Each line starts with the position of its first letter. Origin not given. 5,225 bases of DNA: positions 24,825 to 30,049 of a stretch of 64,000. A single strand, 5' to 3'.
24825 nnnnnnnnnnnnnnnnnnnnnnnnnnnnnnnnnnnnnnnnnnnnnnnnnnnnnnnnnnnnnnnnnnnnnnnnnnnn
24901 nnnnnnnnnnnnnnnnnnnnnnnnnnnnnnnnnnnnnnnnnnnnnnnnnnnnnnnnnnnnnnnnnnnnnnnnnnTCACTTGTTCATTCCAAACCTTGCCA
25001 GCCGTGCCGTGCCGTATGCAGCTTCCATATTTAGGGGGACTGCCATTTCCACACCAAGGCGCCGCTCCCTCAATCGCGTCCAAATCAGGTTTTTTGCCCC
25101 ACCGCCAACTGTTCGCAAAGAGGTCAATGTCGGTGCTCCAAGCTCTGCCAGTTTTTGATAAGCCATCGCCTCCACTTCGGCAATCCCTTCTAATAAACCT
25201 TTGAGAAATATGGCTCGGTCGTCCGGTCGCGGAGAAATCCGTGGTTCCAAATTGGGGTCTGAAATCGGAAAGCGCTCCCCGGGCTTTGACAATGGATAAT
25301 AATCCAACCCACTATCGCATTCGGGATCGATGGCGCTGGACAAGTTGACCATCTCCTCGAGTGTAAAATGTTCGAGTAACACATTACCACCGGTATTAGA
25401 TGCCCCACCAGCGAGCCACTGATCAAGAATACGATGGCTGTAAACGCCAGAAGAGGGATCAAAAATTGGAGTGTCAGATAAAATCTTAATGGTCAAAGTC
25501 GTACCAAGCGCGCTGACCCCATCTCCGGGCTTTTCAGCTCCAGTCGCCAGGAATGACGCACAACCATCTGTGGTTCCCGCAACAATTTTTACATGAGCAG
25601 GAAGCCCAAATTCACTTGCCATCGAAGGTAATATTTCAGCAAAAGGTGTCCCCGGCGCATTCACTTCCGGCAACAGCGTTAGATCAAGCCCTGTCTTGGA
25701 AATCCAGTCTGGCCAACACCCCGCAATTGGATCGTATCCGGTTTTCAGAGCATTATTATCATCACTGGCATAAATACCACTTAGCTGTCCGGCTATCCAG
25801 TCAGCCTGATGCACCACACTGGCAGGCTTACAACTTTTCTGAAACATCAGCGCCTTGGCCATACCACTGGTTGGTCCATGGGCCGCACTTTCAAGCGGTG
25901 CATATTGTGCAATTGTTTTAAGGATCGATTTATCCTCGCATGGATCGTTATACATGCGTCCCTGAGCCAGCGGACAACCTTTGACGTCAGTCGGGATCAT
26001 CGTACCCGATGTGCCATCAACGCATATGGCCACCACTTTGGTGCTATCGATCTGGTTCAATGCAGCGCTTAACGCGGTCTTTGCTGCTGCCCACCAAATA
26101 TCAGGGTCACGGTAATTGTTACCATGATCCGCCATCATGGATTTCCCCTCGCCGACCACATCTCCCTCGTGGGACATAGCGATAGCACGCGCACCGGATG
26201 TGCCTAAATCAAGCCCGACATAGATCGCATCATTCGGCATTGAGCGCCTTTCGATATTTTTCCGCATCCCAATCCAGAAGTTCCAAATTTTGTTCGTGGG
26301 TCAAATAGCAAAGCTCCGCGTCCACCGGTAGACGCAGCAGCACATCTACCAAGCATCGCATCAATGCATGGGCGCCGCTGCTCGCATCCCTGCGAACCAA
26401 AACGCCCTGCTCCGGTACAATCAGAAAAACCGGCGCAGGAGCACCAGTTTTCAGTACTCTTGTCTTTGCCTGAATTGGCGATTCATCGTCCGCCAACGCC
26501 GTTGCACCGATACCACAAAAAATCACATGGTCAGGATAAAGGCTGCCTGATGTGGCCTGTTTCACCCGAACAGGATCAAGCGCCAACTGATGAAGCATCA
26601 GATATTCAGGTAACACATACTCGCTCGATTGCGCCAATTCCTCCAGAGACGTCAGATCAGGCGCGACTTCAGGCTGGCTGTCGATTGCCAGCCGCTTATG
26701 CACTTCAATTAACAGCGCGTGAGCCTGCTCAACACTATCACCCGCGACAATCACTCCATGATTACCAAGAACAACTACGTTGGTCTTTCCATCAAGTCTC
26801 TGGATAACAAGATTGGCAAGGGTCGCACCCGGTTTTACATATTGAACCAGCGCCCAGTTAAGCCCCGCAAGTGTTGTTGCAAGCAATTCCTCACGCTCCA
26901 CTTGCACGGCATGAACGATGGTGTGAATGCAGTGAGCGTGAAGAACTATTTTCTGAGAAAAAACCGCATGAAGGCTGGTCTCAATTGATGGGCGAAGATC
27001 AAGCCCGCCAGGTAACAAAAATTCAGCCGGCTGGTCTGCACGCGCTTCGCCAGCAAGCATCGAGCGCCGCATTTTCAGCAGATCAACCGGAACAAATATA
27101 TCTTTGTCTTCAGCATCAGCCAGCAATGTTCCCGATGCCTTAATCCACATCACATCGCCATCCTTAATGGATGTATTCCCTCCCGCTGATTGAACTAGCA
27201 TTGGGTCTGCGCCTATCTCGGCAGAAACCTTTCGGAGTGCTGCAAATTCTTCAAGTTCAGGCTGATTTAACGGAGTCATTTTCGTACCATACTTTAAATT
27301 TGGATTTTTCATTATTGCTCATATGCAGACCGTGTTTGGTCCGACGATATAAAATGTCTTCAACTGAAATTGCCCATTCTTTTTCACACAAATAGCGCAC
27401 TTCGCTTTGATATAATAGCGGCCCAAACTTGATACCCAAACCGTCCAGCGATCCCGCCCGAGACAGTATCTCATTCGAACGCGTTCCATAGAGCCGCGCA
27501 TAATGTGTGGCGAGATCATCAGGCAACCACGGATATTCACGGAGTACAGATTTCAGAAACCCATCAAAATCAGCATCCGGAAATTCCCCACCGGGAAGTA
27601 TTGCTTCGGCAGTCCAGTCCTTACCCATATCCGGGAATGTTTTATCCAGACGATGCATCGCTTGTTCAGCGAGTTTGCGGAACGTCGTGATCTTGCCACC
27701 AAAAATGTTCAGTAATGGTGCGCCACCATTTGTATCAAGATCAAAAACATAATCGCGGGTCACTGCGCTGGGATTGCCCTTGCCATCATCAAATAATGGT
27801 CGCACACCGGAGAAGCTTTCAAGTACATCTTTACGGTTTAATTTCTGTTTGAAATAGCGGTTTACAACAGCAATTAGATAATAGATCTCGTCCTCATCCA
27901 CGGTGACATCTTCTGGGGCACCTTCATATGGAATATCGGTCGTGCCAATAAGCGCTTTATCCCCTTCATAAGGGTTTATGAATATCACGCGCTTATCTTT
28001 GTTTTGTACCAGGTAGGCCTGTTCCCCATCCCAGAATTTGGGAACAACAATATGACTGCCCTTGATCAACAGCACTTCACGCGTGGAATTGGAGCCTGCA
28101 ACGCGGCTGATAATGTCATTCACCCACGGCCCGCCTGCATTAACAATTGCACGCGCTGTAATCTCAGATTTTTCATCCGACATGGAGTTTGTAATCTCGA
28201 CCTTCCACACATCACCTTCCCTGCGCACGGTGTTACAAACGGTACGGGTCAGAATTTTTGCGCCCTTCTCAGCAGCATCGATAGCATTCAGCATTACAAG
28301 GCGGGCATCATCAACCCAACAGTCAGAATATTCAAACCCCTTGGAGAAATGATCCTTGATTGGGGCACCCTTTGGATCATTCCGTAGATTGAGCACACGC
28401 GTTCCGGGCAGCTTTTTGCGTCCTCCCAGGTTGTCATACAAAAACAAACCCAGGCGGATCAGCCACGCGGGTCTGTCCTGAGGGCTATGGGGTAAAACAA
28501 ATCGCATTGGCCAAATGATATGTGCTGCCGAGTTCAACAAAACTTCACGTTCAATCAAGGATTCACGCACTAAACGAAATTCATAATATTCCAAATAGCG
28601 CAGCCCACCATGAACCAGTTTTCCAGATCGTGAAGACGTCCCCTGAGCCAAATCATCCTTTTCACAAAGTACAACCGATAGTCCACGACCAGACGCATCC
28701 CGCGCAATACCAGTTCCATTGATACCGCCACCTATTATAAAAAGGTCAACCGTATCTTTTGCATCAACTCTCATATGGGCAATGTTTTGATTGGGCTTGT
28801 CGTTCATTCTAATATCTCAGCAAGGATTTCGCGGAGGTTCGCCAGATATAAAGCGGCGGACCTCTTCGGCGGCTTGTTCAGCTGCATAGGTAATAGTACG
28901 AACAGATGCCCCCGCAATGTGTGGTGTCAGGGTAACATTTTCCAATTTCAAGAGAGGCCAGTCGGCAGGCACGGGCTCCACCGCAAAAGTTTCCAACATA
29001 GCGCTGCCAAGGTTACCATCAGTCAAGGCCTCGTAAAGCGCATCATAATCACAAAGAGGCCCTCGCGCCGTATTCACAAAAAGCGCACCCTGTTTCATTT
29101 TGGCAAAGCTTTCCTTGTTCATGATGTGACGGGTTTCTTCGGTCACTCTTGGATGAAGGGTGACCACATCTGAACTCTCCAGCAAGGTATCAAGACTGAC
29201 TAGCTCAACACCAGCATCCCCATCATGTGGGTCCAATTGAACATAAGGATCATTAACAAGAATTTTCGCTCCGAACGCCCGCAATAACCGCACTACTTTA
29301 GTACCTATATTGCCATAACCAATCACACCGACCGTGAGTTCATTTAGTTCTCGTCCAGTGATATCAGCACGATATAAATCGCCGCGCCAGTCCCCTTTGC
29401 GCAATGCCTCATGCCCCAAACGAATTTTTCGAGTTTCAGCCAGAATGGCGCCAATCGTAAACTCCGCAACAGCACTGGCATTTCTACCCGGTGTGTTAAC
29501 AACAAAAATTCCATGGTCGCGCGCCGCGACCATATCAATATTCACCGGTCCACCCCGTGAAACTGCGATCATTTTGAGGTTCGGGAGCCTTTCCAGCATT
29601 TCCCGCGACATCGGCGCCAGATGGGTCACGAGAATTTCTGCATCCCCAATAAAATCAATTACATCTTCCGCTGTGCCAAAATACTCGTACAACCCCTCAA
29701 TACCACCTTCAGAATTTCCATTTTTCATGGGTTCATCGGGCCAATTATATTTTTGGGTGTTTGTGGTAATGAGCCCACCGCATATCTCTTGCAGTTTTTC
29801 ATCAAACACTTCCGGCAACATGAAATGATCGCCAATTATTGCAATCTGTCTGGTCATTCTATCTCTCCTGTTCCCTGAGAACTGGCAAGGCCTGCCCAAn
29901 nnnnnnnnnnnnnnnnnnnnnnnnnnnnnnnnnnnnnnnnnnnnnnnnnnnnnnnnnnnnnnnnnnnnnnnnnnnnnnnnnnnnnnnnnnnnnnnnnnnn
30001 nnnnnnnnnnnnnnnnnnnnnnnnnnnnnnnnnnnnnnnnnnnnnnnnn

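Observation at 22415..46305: Two polyol loci share an eryC-tpiA module that has decayed reciprocally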

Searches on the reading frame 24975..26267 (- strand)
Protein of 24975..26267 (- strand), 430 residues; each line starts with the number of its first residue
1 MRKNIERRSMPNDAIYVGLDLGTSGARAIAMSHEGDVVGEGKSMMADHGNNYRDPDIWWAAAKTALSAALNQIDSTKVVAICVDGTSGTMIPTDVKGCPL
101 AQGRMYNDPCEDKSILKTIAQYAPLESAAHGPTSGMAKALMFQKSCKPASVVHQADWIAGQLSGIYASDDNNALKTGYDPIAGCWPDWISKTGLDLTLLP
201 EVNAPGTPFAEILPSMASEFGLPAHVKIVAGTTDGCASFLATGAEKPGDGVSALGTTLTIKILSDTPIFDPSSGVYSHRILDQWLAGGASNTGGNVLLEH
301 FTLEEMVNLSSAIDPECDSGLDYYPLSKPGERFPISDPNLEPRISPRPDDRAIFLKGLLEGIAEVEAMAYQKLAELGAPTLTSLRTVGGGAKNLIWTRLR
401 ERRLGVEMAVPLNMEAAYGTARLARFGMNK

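Call 8: search_protein_families(library=pfam, proteins=[window:24975-26267:-])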
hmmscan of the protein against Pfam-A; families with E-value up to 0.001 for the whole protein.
window:24975-26267:- (430 aa): 2 families
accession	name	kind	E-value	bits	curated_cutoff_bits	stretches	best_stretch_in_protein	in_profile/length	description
PF00370.27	FGGY_N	-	4.1e-16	59.8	28.8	2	15-108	1-100/245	FGGY family of carbohydrate kinases, N-terminal domain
PF02782.22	FGGY_C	-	4.4e-10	40.1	27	1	253-424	4-194/198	FGGY family of carbohydrate kinases, C-terminal domain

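Call 34: search_protein_families(library=ncbifam, proteins=[window:24975-26267:-], max_evalue=0.00001)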
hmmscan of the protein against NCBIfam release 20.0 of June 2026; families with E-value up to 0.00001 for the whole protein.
window:24975-26267:- (430 aa): 7 families
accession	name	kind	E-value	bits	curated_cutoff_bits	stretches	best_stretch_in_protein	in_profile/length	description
TIGR01312.1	XylB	equivalog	1.6e-30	106.1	380.25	1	17-428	1-439/481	xylulokinase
NF008187.0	PRK10939.1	equivalog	3.4e-14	52.4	528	1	151-272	159-282/521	autoinducer-2 kinase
TIGR01314.1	gntK_FGGY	equivalog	3.1e-13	49.1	648.55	1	17-418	3-439/505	gluconokinase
NF003154.0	PRK04123.1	equivalog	3.3e-13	49.2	428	1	13-108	3-114/554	ribulokinase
NF011601.0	PRK15027.1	equivalog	3.5e-12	45.5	912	1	15-429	1-437/484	xylulokinase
TIGR01234.1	L-ribulokinase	equivalog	8.9e-07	28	583.25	0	61-109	64-114/536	ribulokinase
TIGR02628.1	fuculo_kin_coli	equivalog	2.3e-06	26.9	470.9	0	351-417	364-430/465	L-fuculokinase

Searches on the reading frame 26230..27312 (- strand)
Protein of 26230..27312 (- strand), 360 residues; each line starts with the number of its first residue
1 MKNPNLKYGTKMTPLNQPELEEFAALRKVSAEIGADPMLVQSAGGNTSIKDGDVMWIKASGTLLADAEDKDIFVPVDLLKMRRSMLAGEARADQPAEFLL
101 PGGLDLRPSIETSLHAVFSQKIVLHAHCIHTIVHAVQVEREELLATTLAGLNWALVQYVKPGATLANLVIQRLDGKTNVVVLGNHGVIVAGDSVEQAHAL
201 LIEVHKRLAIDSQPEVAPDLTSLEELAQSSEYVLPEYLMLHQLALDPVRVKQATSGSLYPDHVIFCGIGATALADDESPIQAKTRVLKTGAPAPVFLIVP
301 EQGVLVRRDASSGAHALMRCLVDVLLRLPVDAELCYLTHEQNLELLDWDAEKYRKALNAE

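Call 8: search_protein_families(library=pfam, proteins=[window:26230-27312:-])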
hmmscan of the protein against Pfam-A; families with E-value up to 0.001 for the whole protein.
window:26230-27312:- (360 aa): 1 family
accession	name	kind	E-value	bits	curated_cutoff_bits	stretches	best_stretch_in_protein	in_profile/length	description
PF00596.27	Aldolase_II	-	1e-18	68.3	22.2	1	37-207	13-178/183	Class II Aldolase and Adducin N-terminal domain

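Call 34: search_protein_families(library=ncbifam, proteins=[window:26230-27312:-], max_evalue=0.00001)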
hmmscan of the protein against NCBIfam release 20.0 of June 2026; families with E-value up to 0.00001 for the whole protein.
window:26230-27312:- (360 aa): 14 families
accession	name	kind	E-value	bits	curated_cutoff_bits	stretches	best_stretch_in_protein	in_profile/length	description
NF006190.0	PRK08324.1-4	equivalog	4.5e-19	68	1014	1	21-206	16-213/689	bifunctional aldolase/short-chain dehydrogenase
NF006193.0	PRK08324.2-1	subfamily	1.4e-16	59.8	1213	1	106-208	139-242/705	bifunctional aldolase/short-chain dehydrogenase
NF006194.0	PRK08324.2-2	equivalog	4e-16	58.8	686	1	18-207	18-220/703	bifunctional aldolase/short-chain dehydrogenase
NF006195.0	PRK08324.2-3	equivalog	5.4e-16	58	931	1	32-206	34-219/678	bifunctional aldolase/short-chain dehydrogenase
NF006196.0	PRK08324.2-4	equivalog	6.9e-16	57.8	831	1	25-206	19-214/657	bifunctional aldolase/short-chain dehydrogenase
TIGR02632.1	RhaD_aldol-ADH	equivalog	2.2e-14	52.8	567.75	1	26-206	4-199/676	bifunctional rhamnulose-1-phosphate aldolase/short-chain dehydrogenase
NF006192.0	PRK08324.1-6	equivalog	4.9e-14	51.7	639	1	20-204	22-219/685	bifunctional aldolase/short-chain dehydrogenase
NF006188.0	PRK08324.1-1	equivalog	8e-12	44.2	1152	1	24-201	8-200/679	bifunctional aldolase/short-chain dehydrogenase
NF006189.0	PRK08324.1-3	equivalog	6.2e-10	38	634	1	20-207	22-224/701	bifunctional rhamnulose-1-phosphate aldolase/short-chain dehydrogenase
NF006413.0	PRK08660.1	equivalog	2.1e-09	37.5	203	0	38-78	17-56/184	aldolase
NF006191.0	PRK08324.1-5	equivalog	8.9e-09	34.3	1240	1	27-205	32-225/706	bifunctional aldolase/short-chain dehydrogenase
NF040649.1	FucA_Meth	equivalog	3.3e-08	33.7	250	0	121-204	83-165/179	L-fuculose phosphate aldolase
NF006197.0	PRK08324.2-5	equivalog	8.3e-08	31.1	627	1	30-201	24-209/583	bifunctional aldolase/short-chain dehydrogenase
NF006208.0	PRK08333.1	equivalog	2.2e-07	30.7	267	0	106-199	67-170/189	aldolase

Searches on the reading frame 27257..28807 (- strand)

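Call 8: search_protein_families(library=pfam, proteins=[window:27257-28807:-])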
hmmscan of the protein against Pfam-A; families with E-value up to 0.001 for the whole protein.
window:27257-28807:- (516 aa): 3 families
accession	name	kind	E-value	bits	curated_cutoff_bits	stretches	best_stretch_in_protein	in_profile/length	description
PF01266.30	DAO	-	9.4e-61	206.7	27.9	1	21-346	1-318/353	FAD dependent oxidoreductase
PF16901.10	DAO_C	-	5.9e-10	39.5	31.4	1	399-494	3-98/126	C-terminal domain of alpha-glycerophosphate oxidase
PF12831.13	FAD_oxidored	-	2e-05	24.6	27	0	21-62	1-42/416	FAD dependent oxidoreductase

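Call 34: search_protein_families(library=ncbifam, proteins=[window:27257-28807:-], max_evalue=0.00001)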
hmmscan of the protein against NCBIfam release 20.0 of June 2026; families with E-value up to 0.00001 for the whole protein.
window:27257-28807:- (516 aa): 12 families
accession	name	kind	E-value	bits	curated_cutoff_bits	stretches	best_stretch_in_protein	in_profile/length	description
NF009906.0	PRK13369.1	equivalog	2.1e-250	831.4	352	1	17-512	4-499/502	glycerol-3-phosphate dehydrogenase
NF008899.0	PRK12266.1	equivalog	6.1e-225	747.5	360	1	17-512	4-500/508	glycerol-3-phosphate dehydrogenase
NF033461.1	glycerol3P_ox_1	equivalog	4.4e-66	223.4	840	2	16-341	15-351/607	type 1 glycerol-3-phosphate oxidase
TIGR03377.1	glycerol3P_GlpA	equivalog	7.3e-49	166.7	552.8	1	22-412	2-383/530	anaerobic glycerol-3-phosphate dehydrogenase subunit GlpA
NF008313.0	PRK11101.1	equivalog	7.1e-40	137.1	425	1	17-495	6-468/548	anaerobic glycerol-3-phosphate dehydrogenase subunit A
NF033460.1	glycerol3P_ox_II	equivalog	9.5e-11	41.4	460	0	20-69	2-52/361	type 2 glycerol-3-phosphate oxidase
NF053717.1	VnlPnlRedVprA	equivalog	4.1e-07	29.2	600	0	178-231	141-196/481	vinyl phenol reductase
TIGR02352.1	thiamin_ThiO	equivalog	4.9e-07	29.2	250.8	0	23-61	2-40/351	glycine oxidase ThiO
NF050086.1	pipecolate_AmaA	exception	1.6e-06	27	600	0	10-69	16-75/425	L-pipecolate oxidase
TIGR02032.1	GG-red-SF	subfamily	5.3e-06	26.3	158.8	0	21-54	2-35/297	geranylgeranyl reductase family protein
NF004789.0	PRK06134.1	subfamily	6.6e-06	24.9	747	0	12-64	5-57/581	FAD-dependent oxidoreductase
TIGR03364.1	HpnW_proposed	hypoth_equivalog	7.9e-06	25.2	285.1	0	21-60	2-41/365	TIGR03364 family FAD-dependent oxidoreductase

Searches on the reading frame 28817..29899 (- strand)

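Call 8: search_protein_families(library=pfam, proteins=[window:28817-29899:-])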
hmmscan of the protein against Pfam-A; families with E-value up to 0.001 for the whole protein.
window:28817-29899:- (360 aa): 3 families
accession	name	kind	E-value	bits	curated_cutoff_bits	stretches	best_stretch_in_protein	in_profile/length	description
PF02826.25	2-Hacid_dh_C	-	6.7e-56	188.9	25.1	1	150-329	2-178/178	D-isomer specific 2-hydroxyacid dehydrogenase, NAD binding domain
PF00389.36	2-Hacid_dh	-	1.6e-20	73.6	24.6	1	74-359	27-132/134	D-isomer specific 2-hydroxyacid dehydrogenase, catalytic domain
PF00670.27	AdoHcyase_NAD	-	0.00014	22.4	27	1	189-277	25-109/162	S-adenosyl-L-homocysteine hydrolase, NAD binding domain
